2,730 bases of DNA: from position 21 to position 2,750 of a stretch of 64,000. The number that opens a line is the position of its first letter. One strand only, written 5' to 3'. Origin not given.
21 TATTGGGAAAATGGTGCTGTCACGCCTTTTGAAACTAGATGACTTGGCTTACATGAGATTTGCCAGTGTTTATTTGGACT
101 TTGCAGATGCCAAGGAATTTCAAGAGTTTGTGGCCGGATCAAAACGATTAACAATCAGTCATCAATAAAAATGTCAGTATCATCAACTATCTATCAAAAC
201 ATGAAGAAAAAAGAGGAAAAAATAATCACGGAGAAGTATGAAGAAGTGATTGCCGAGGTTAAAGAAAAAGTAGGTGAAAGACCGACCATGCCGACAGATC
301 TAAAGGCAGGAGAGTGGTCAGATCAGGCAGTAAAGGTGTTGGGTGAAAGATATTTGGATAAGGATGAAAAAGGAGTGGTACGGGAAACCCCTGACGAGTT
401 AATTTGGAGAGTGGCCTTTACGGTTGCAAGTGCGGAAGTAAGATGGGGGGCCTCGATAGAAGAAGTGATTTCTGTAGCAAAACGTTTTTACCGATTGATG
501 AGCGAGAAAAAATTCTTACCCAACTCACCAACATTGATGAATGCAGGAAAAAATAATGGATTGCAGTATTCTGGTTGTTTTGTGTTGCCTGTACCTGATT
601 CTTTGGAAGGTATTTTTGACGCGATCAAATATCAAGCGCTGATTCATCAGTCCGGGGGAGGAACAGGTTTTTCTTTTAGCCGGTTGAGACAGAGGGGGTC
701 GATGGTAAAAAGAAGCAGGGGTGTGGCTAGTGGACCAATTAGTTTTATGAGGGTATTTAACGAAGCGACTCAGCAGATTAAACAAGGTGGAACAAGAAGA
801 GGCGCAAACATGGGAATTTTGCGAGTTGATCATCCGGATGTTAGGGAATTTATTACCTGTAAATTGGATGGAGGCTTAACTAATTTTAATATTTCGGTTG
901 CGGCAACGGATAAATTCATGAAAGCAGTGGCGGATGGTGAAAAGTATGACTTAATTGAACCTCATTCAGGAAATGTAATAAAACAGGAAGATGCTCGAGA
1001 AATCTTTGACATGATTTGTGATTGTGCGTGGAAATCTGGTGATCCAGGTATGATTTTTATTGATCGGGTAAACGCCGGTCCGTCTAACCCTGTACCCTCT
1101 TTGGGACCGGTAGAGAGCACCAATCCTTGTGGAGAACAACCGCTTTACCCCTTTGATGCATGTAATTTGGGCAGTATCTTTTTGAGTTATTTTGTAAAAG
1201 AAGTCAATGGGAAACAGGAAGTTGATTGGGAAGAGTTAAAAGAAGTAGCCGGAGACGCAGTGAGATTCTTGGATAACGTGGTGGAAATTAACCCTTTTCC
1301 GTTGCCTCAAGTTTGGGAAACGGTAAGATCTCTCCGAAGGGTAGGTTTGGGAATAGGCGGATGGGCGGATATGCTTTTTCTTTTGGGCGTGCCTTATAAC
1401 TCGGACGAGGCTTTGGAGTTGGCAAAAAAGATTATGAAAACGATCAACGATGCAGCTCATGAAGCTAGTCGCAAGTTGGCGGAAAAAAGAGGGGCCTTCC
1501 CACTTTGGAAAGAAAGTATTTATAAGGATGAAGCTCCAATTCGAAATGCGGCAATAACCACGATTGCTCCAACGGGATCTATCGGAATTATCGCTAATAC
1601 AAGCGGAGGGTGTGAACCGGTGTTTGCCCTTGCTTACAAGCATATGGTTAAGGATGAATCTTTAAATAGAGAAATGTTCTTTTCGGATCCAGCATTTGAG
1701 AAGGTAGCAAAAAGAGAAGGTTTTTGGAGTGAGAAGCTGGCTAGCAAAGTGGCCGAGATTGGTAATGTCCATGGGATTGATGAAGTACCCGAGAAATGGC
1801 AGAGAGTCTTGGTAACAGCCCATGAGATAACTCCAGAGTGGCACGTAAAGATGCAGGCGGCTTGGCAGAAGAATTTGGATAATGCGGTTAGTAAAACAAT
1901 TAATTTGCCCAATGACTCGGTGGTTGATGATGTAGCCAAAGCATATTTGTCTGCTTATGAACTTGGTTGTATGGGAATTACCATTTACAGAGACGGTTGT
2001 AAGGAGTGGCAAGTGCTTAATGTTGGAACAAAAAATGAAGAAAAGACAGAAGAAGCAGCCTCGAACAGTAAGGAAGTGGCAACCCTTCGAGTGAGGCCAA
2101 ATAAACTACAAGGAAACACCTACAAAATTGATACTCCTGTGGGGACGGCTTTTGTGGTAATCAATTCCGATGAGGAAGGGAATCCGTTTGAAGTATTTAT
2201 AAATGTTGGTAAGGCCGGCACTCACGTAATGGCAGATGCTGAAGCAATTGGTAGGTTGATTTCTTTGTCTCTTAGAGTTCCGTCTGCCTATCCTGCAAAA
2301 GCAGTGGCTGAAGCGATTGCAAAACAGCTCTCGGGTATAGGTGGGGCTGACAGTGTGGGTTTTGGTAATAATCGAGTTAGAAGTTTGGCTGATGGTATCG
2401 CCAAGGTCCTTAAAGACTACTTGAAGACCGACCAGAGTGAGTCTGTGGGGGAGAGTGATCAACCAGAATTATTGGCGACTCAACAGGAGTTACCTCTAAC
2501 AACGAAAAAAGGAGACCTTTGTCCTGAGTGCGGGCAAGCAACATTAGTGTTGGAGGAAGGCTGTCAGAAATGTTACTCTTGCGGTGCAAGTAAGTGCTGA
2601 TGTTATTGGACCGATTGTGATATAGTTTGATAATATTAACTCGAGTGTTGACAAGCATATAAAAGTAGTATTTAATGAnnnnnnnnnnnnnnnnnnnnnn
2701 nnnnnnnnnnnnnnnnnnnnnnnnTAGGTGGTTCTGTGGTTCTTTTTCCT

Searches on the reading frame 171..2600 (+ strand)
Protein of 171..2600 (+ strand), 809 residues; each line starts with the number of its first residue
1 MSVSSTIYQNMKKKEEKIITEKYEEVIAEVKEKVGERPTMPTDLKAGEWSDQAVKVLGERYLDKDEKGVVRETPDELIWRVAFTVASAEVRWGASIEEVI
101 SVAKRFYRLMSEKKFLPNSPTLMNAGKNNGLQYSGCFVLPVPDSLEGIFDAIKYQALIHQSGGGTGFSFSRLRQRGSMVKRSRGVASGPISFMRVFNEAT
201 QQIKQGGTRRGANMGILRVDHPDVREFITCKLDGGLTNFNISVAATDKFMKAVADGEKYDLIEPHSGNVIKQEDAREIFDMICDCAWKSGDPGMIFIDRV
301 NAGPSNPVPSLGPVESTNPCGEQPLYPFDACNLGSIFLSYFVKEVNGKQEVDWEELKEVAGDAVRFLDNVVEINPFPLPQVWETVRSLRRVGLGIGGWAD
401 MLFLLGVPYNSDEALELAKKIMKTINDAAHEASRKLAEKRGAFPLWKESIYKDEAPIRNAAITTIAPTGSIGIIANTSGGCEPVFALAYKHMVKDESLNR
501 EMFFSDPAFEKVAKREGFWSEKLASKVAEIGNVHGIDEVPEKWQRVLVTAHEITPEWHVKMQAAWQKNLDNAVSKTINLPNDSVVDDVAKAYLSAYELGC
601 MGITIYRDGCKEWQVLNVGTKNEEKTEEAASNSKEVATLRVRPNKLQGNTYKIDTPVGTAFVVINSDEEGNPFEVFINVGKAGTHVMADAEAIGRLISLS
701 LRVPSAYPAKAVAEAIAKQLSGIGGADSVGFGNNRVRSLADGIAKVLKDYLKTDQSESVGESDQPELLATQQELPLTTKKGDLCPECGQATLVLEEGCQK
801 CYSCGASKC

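Call 105: find_encoding_contigs(protein=window:171-2600:+, flank=10000, max_places=1)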
Protein window:171-2600:+ (809 aa): 4 contigs read that carry it; 1 place shown.
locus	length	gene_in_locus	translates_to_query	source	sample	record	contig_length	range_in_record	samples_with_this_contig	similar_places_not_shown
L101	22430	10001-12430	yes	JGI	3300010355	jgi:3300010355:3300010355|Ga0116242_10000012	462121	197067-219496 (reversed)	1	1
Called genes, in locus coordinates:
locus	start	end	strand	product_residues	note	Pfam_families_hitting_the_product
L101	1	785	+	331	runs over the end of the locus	PF00294:PfkB, PF08543:Phos_pyr_kin (weak)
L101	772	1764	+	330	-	PF00389:2-Hacid_dh, PF02826:2-Hacid_dh_C, PF03446:NAD_binding_2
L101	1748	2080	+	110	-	-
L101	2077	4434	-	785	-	PF00912:Transgly, PF00905:Transpeptidase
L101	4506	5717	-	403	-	PF00704:Glyco_hydro_18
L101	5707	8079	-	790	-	PF00912:Transgly, PF00905:Transpeptidase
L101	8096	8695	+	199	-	PF02517:Rce1-like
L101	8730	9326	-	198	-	-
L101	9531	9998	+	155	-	PF22811:Zn_ribbon_NrdR, PF03477:ATP-cone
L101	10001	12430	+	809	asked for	PF00317:Ribonuc_red_lgN, PF02867:Ribonuc_red_lgC, PF12637:TSCPD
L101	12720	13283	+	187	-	PF02572:CobA_CobO_BtuR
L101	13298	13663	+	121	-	-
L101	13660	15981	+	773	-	PF26449:DUF8128, PF10412:TrwB_AAD_bind (faint), PF12696:TraG-D_C (weak)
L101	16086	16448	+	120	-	-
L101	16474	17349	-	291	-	PF13102:Phage_int_SAM_5 (faint), PF02899:Phage_int_SAM_1, PF13495:Phage_int_SAM_4, PF00589:Phage_integrase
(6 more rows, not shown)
